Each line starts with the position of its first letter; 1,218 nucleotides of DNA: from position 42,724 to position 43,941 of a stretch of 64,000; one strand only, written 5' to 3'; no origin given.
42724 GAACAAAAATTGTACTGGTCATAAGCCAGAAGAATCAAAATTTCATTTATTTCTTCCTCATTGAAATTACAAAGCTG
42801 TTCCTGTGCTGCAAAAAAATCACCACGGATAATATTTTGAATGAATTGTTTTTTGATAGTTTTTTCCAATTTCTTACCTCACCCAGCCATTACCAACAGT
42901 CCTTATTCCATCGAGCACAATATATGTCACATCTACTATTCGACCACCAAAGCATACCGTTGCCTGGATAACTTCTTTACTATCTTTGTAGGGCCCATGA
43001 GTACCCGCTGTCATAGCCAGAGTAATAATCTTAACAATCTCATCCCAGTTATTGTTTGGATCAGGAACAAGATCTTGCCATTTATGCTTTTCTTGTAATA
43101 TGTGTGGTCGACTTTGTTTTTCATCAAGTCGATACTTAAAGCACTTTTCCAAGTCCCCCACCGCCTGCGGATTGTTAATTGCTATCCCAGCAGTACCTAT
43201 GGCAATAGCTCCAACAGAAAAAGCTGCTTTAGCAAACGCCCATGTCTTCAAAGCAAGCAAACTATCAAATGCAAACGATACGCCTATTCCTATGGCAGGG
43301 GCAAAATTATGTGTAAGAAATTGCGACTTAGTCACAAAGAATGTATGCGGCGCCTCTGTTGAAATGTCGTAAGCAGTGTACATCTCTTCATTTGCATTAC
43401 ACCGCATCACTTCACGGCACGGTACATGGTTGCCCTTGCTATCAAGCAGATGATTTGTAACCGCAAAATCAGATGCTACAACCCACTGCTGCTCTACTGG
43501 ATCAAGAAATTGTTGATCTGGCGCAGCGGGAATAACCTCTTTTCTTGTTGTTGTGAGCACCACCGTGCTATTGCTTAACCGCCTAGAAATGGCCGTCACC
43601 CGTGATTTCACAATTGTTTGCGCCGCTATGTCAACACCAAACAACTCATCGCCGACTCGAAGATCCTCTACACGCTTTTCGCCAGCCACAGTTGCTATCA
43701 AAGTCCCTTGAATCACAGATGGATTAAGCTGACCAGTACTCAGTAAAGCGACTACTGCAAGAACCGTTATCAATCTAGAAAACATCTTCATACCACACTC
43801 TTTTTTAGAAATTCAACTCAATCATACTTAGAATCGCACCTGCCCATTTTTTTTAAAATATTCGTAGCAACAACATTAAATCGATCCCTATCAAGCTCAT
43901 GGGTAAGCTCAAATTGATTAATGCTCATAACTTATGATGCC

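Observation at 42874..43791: Short secreted Hint-domain protein with an uncharacterised C-terminal module: candidate polymorphic toxin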

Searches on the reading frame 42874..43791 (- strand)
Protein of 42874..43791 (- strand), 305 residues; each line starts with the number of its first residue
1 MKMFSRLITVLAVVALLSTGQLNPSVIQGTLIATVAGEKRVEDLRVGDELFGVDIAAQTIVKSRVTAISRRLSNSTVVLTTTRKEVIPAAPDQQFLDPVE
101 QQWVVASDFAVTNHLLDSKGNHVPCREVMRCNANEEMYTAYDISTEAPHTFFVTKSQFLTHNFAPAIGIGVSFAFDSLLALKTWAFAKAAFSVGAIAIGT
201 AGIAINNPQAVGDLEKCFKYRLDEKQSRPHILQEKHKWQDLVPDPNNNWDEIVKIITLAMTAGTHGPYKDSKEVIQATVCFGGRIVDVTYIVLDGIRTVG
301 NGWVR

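Call 3: search_protein_families(library=pfam, proteins=[window:42874-43791:-], max_evalue=1)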
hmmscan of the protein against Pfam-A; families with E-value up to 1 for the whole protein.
window:42874-43791:- (305 aa): 4 families
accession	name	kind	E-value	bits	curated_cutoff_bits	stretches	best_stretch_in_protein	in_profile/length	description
PF15534.11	Ntox35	-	1.6e-12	48.3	23.6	1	225-304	3-78/78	Bacterial toxin 35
PF07591.16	PT-HINT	-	1.2e-08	35.7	27.7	1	31-157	1-126/137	Pretoxin HINT domain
PF13403.11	Hint_2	-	3.1e-06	28.1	28.4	1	27-75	4-54/147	Hint domain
PF14890.11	Intein_splicing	-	0.005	17.1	35.8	1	38-162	80-155/155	Intein splicing domain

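Call 4: search_protein_families(library=ncbifam, proteins=[window:42874-43791:-], max_evalue=1)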
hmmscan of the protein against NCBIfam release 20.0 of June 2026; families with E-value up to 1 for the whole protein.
window:42874-43791:- (305 aa): 1 family
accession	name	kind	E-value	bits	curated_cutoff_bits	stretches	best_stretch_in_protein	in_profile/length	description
TIGR01443.1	intein_Cterm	domain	0.0014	18.8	15.6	1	140-162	2-23/24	intein C-terminal splicing region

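Call 5: find_homologous_proteins(query=window:42874-43791:-)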
Query window:42874-43791:- (305 aa): 5 proteins with E <= 0.001 among 3618 candidates.
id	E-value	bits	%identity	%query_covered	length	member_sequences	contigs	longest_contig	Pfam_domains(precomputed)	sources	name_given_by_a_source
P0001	7.6e-126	437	65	99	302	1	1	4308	PF07591.16,PF15534.12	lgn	-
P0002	4.8e-123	428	64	100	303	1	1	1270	PF07591.16,PF13403.12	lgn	-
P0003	1.9e-121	423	66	97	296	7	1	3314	PF07591.16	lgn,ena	-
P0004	2.1e-116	406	64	100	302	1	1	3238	PF07591.16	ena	-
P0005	5.3e-36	143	38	71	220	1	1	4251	PF15534.12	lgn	-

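Call 8: find_encoding_contigs(protein=P0001, flank=5000)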
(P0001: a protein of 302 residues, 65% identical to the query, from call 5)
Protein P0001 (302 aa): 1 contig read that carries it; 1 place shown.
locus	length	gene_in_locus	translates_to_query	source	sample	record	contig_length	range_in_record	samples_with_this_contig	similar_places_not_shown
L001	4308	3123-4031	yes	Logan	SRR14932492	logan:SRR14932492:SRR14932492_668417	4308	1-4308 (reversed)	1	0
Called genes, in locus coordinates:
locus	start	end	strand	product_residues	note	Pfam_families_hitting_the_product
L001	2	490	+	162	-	?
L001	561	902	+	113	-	PF01371:Trp_repressor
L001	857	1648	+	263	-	PF00497:SBP_bac_3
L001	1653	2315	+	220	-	PF00528:BPD_transp_1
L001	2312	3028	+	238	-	PF00005:ABC_tran, PF02463:SMC_N (weak), PF13304:AAA_21 (faint)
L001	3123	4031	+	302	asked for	PF07591:PT-HINT (weak), PF15534:Ntox35 (weak)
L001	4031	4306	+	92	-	?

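Call 9: find_encoding_contigs(protein=P0005, flank=5000)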
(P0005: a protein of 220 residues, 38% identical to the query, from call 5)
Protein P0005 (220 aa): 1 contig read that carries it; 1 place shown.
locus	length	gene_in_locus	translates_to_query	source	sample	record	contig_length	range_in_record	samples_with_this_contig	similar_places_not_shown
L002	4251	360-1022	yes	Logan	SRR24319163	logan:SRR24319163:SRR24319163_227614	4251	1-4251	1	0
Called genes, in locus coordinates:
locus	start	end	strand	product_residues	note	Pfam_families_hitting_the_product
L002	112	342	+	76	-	PF13403:Hint_2 (weak)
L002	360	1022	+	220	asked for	PF15534:Ntox35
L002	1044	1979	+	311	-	-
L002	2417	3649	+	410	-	PF01773:Nucleos_tra2_N, PF07670:Gate, PF07662:Nucleos_tra2_C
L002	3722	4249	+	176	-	?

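Call 11: find_encoding_contigs(protein=P0003, flank=5000)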
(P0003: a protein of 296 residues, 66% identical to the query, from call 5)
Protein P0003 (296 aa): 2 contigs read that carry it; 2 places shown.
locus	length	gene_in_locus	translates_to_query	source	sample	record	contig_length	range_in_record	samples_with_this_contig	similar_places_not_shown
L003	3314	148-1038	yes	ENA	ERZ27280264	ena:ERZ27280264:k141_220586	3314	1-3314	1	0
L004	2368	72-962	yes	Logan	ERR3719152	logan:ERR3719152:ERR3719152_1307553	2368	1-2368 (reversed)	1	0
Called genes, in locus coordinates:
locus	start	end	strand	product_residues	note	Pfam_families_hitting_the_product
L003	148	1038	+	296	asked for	PF07591:PT-HINT (weak)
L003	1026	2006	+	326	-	-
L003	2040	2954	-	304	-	-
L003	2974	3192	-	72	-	-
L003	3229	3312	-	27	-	?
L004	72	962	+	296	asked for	PF07591:PT-HINT (weak)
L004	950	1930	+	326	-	-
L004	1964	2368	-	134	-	?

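Call 12: find_encoding_contigs(protein=P0004, flank=5000)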
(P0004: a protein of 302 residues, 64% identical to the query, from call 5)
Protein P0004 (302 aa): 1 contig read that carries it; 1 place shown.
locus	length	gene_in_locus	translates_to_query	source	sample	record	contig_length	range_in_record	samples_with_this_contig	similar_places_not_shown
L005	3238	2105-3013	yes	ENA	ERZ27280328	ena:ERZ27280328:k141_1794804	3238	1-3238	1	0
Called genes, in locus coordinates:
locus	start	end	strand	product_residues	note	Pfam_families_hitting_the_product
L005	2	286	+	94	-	?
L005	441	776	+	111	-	PF00472:RF-1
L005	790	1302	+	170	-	PF00528:BPD_transp_1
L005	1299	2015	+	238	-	PF00005:ABC_tran, PF13304:AAA_21 (faint)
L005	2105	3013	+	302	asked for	PF07591:PT-HINT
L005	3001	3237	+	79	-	?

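Call 19: find_related_loci(query=A1, collection=genome_contigs, flank=6000)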
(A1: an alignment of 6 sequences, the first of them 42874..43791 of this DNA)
Query A1 (305 aa) in genome_contigs; peptide patterns used: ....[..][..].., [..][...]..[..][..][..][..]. (x = any residue, [..] = any of these).
87 stretches matched a pattern; 1 encode a relative of the query (tblastn E <= 1e-3); 1 distinct loci.
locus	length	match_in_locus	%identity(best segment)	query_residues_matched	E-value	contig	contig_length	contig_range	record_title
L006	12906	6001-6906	42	1-305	5e-75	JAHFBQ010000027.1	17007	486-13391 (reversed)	MAG: bacterium isolate nzgw201 NODE_2599_length_17008_cov_3.125718, whole genome shotgun sequence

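Call 40: predict_structure(alignment_id=A1)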
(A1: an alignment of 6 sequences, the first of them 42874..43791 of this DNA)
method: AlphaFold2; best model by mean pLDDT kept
length: 305 residues; sequences in the alignment: 6
mean_pLDDT: 40.2   pTM: 0.27
mean pLDDT of the five models: 40.2, 37.9, 37.7, 35.4, 33.9
residues with pLDDT >= 90: 0; 70-90: 13; 50-70: 80; < 50: 212
segments of 3 or more residues with pLDDT < 50: 1-42, 45-47, 51-75, 131-247, 280-287, 292-305
pLDDT, mean of each block of 10 residues (from residue 1): 24 27 33 42 50 42 41 48 56 64 69 65 63 34 27 26 21 20 20 21 24 27 33 33 42 55 53 56 48 44 40
secondary structure, 60 per line:
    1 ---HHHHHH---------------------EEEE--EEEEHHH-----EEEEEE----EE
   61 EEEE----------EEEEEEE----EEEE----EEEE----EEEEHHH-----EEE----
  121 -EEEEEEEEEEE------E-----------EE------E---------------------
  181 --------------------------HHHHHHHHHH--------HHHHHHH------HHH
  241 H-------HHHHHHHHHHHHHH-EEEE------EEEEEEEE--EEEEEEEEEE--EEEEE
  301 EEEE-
elements in order: H4-9 E31-34 E37-40 E49-54 E59-64 E75-81 E86-89 E94-97 E102-105 E114-116 E122-132 H207-216 H225-231 H238-241 H249-262 E264-267 E274-281 E284-293 E296-304

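Call 49: search_protein_families(library=pfam, alignment_id=A6, max_evalue=0.001)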
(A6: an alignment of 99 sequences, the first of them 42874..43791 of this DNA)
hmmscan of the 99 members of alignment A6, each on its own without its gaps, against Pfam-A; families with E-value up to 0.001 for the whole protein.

A. member 1, window:42874-43791:- (305 aa): 3 families
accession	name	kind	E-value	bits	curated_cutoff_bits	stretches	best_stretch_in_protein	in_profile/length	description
PF15534.11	Ntox35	-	1.6e-12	48.3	23.6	1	225-304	3-78/78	Bacterial toxin 35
PF07591.16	PT-HINT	-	1.2e-08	35.7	27.7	1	31-157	1-126/137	Pretoxin HINT domain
PF13403.11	Hint_2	-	3.1e-06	28.1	28.4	1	27-75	4-54/147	Hint domain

B. families by the number of members that match (of 99 scanned): 22 families
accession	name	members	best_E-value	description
PF15534.11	Ntox35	97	1.1e-32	Bacterial toxin 35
PF05593.20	RHS_repeat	9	4.6e-176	RHS Repeat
PF07591.16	PT-HINT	8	8.1e-26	Pretoxin HINT domain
PF14449.11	PT-TG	2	1.1e-12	Pre-toxin TG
PF25023.1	TEN_YD-shell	2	2.3e-05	Teneurin YD-shell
PF13488.11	Gly-zipper_Omp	2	0.00034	Glycine zipper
PF17803.7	Cadherin_4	1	1.2e-250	Bacterial cadherin-like domain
PF17892.7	Cadherin_5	1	2.6e-232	Cadherin-like domain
PF17963.7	Big_9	1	3.2e-222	Bacterial Ig domain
PF19076.6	CshA_repeat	1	1.4e-67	Surface adhesin CshA repetitive domain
PF18200.7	Big_11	1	1.3e-43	Bacterial Ig-like domain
PF18175.6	HU-CCDC81_bac_2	1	1.7e-20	CCDC81-like prokaryotic HU domain 2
PF00059.27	Lectin_C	1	1.3e-18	Lectin C-type domain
PF20148.4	DUF6531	1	2.2e-11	Domain of unknown function (DUF6531)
PF07691.17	PA14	1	9.7e-11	PA14 domain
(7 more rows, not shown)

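Call 82: fold_search(model_id=the predicted structure, library=pdb)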
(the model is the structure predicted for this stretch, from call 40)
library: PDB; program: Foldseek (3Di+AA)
matches with E <= 10: 439; with E <= 0.001: 6
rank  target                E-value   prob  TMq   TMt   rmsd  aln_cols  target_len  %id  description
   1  2lwy_MODEL_1_A        1.9e-05  1.00  0.29  0.58  17.0       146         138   23  Solution Structure of Bacterial Intein-Like domain from Clostridium thermocellum (released 2013-05-08)
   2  6tmm_BBB              9.8e-05  1.00  0.31  0.56   3.5       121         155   16  BIL2 domain from T.thermophila BUBL1 locus (C1A-N143A) (released 2020-12-16)
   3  6y75_A                1.5e-04  1.00  0.30  0.55   3.5       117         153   17  BIL2 domain from T.thermophila BUBL1 locus (C1A-N143A) (released 2021-02-03)
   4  6tmm_AAA              1.6e-04  1.00  0.29  0.53   4.1       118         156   17  BIL2 domain from T.thermophila BUBL1 locus (C1A-N143A) (released 2020-12-16)
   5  6y75_B                1.9e-04  1.00  0.30  0.56   3.5       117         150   17  BIL2 domain from T.thermophila BUBL1 locus (C1A-N143A) (released 2021-02-03)
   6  6rpp                  8.5e-04  1.00  0.25  0.41   6.6       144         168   14  Crystal structure of PabCDC21-1 intein (released 2019-08-14)
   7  1mi8                  3.8e-03  1.00  0.26  0.50   4.3       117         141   20  2.0 Angstrom crystal structure of a DnaB intein from Synechocystis sp. PCC 6803 (released 2003-08-19)
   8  6frh_A                5.1e-03  1.00  0.27  0.46   4.3       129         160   13  Crystal structure of Ssp DnaB Mini-Intein variant M86 (released 2019-01-30)
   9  6riz                  7.5e-03  1.00  0.27  0.59   3.1       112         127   12  Crystal structure of gp41-1 intein (C1A, F65W, D107C) (released 2020-04-29)
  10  6zgq_B                8.3e-03  1.00  0.26  0.45   5.6       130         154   12  AceL NrdHF class 3 split intein GSH linked splice inactive variant - C124A, N146A (released 2020-09-16)
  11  6zgq_A                8.8e-03  0.95  0.18  0.33  15.1       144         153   10  AceL NrdHF class 3 split intein GSH linked splice inactive variant - C124A, N146A (released 2020-09-16)
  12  6frh_B                1.0e-02  1.00  0.27  0.49   4.6       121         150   15  Crystal structure of Ssp DnaB Mini-Intein variant M86 (released 2019-01-30)
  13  6qaz                  1.6e-02  1.00  0.27  0.59   3.1       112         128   12  Crystal structure of gp41-1 intein (released 2019-11-13)
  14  4o1r                  1.9e-02  1.00  0.26  0.50   4.7       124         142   16  Crystal structure of NpuDnaB intein (released 2014-03-19)
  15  6rpq                  2.4e-02  0.99  0.25  0.30   7.4       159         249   13  Crystal structure of PhoCDC21-1 intein (released 2019-08-14)
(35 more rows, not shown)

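Call 86: find_related_loci(query=A1, collection=viral_contigs, flank=5000)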
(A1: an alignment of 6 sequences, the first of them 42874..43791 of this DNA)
Query A1 (305 aa) in viral_contigs; peptide patterns used: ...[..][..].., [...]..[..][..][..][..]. (x = any residue, [..] = any of these).
44 stretches matched a pattern, but none encodes a relative of the query by tblastn (E <= 1e-3).

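Call 89: find_related_loci(query=A9, collection=metagenome_contigs, flank=3000)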
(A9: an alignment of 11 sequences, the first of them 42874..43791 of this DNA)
Query A9 (305 aa) in metagenome_contigs; peptide patterns used: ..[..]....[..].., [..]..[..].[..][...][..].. (x = any residue, [..] = any of these).
87 stretches matched a pattern; 6 encode a relative of the query (tblastn E <= 1e-3); 6 distinct loci.
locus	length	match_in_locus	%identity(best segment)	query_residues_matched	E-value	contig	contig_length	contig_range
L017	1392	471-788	37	190-305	2e-19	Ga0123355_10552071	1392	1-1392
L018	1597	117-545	29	167-305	2e-18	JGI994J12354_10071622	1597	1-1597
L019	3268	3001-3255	37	221-305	3e-16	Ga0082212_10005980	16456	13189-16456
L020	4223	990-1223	41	227-305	6e-15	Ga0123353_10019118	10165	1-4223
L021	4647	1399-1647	44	222-305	8e-15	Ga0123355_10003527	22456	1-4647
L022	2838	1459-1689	39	228-305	1e-13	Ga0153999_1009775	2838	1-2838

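Call 92: search_protein_families(library=pfam, proteins=[L022:1703-2068:+, L018:572-937:+, L018:971-1405:+, L018:3-545:+, L021:1-1647:+, L019:1429-3255:+, L017:3-788:+], max_evalue=0.01)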
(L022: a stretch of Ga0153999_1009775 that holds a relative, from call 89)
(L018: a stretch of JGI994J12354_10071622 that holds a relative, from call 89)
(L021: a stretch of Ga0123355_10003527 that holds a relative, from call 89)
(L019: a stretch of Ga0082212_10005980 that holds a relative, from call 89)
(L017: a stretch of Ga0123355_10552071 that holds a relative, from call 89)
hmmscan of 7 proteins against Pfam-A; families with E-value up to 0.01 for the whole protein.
L022:1703-2068:+ (122 aa): 0 families

L018:572-937:+ (122 aa): 0 families

L018:971-1405:+ (145 aa): 0 families

L018:3-545:+ (181 aa): 1 family
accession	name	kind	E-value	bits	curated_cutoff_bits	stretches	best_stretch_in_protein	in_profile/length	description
PF15534.11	Ntox35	-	3.5e-15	56.9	23.6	1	98-180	1-78/78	Bacterial toxin 35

L021:1-1647:+ (549 aa): 2 families
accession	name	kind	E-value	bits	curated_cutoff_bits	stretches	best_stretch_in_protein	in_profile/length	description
PF15534.11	Ntox35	-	9.4e-17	61.9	23.6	1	470-548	3-78/78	Bacterial toxin 35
PF00395.25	SLH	-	6.1e-09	36.2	20.8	1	8-51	2-44/44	S-layer homology domain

L019:1429-3255:+ (609 aa): 1 family
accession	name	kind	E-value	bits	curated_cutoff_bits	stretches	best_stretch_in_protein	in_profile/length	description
PF15534.11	Ntox35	-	4e-15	56.7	23.6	1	526-608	1-78/78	Bacterial toxin 35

L017:3-788:+ (262 aa): 1 family
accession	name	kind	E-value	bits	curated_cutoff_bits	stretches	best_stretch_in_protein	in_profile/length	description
PF15534.11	Ntox35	-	4.3e-11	43.8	23.6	1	179-261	2-78/78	Bacterial toxin 35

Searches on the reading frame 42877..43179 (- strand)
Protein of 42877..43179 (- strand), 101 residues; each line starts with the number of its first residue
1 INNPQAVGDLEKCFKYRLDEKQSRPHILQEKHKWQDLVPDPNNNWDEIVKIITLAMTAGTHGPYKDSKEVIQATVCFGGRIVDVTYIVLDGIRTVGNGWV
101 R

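Call 39: search_protein_representatives(alignment_id=A5)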
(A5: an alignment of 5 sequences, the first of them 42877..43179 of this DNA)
Query: 5 sequences, 98 profile positions. Proteins with E-value up to 0.001 (for the whole library): 240; up to 1e-10: 50; up to 1e-30: 3. The best 150 are listed.
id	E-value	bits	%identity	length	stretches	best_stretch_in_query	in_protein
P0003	1.8e-45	169.5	-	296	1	1-98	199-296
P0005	1.7e-37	143.9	-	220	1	6-98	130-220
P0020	4.1e-33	129.9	-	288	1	10-98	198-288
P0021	1.9e-21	92.5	-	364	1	15-98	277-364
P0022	2.1e-21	92.3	-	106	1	17-98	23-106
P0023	5.9e-21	90.9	-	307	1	12-98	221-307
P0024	1.4e-20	89.7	-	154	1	13-98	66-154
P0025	2.0e-20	89.2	-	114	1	15-97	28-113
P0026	4.8e-20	88.0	-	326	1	13-98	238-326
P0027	7.0e-20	87.4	-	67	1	36-98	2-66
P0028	1.6e-18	83.1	-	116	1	13-98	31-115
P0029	2.0e-18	82.8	-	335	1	22-97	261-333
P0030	3.7e-18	81.9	-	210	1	13-98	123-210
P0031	4.2e-18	81.7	-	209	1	13-97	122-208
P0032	5.1e-18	81.5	-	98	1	15-98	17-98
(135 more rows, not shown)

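Call 59: search_solved_structures(query=A5, max_evalue=10, show_alignments=2)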
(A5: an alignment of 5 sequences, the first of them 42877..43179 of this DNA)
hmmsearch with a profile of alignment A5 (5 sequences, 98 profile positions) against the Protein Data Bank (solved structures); distinct sequences matched with E-value up to 10: 4.
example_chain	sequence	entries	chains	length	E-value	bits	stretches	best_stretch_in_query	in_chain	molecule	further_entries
1v05_A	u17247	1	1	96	0.32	14.7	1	49-87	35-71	FILAMIN C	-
8pa0_A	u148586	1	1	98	0.33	14.7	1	49-87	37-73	Filamin-C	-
9okb_C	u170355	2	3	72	0.61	13.8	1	2-47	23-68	CS-3 | DASH complex subunit DAD4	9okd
5cwf_A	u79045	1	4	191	1.3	12.7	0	17-80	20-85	Designed helical repeat protein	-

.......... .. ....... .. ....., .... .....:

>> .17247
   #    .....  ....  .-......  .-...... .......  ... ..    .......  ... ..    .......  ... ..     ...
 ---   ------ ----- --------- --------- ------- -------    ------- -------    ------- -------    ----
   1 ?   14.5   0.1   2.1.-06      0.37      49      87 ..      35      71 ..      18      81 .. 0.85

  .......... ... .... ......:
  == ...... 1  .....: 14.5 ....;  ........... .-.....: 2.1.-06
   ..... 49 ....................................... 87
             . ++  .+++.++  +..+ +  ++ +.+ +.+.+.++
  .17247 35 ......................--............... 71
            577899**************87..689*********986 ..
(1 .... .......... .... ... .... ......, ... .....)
